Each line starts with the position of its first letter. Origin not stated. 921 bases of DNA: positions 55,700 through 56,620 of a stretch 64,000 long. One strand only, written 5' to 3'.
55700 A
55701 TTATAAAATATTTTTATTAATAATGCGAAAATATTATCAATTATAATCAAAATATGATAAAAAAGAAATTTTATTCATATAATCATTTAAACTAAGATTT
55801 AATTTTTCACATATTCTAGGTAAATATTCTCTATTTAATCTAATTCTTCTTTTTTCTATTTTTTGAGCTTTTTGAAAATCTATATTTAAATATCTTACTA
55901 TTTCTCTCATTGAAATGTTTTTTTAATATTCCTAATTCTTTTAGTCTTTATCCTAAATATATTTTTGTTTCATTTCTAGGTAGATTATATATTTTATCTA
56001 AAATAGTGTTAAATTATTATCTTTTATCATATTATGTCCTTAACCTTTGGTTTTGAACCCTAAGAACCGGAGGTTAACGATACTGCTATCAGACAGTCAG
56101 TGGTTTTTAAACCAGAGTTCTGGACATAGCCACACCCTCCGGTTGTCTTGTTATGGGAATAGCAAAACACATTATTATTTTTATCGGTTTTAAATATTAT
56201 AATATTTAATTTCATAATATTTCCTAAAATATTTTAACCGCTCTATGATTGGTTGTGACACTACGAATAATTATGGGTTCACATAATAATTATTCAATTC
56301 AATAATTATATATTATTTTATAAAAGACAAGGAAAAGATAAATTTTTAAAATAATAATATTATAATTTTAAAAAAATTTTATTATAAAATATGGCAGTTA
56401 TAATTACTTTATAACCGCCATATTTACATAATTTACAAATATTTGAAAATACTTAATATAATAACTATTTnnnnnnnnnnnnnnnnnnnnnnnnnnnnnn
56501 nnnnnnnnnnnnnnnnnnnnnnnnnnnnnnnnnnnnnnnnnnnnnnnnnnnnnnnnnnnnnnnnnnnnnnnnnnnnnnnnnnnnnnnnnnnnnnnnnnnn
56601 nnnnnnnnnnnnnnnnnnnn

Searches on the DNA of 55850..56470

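Call 10: search_rna_families(source=window, start=55850, end=56470, threshold=evalue, max_evalue=10, show_alignments=3)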
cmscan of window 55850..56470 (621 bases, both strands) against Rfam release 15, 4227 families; matches with E-value up to 10: 2.
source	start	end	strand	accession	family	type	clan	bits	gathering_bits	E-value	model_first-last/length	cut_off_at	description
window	55991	56075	+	RF02393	sau-59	Gene; sRNA;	-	21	80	2.7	1-128/128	no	Staphylococcus sRNA sau-59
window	56387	56447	-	RF01213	snoR103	Gene; snRNA; snoRNA; HACA-box;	-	18.9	50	2.9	1-106/106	no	Small nucleolar RNA snoR103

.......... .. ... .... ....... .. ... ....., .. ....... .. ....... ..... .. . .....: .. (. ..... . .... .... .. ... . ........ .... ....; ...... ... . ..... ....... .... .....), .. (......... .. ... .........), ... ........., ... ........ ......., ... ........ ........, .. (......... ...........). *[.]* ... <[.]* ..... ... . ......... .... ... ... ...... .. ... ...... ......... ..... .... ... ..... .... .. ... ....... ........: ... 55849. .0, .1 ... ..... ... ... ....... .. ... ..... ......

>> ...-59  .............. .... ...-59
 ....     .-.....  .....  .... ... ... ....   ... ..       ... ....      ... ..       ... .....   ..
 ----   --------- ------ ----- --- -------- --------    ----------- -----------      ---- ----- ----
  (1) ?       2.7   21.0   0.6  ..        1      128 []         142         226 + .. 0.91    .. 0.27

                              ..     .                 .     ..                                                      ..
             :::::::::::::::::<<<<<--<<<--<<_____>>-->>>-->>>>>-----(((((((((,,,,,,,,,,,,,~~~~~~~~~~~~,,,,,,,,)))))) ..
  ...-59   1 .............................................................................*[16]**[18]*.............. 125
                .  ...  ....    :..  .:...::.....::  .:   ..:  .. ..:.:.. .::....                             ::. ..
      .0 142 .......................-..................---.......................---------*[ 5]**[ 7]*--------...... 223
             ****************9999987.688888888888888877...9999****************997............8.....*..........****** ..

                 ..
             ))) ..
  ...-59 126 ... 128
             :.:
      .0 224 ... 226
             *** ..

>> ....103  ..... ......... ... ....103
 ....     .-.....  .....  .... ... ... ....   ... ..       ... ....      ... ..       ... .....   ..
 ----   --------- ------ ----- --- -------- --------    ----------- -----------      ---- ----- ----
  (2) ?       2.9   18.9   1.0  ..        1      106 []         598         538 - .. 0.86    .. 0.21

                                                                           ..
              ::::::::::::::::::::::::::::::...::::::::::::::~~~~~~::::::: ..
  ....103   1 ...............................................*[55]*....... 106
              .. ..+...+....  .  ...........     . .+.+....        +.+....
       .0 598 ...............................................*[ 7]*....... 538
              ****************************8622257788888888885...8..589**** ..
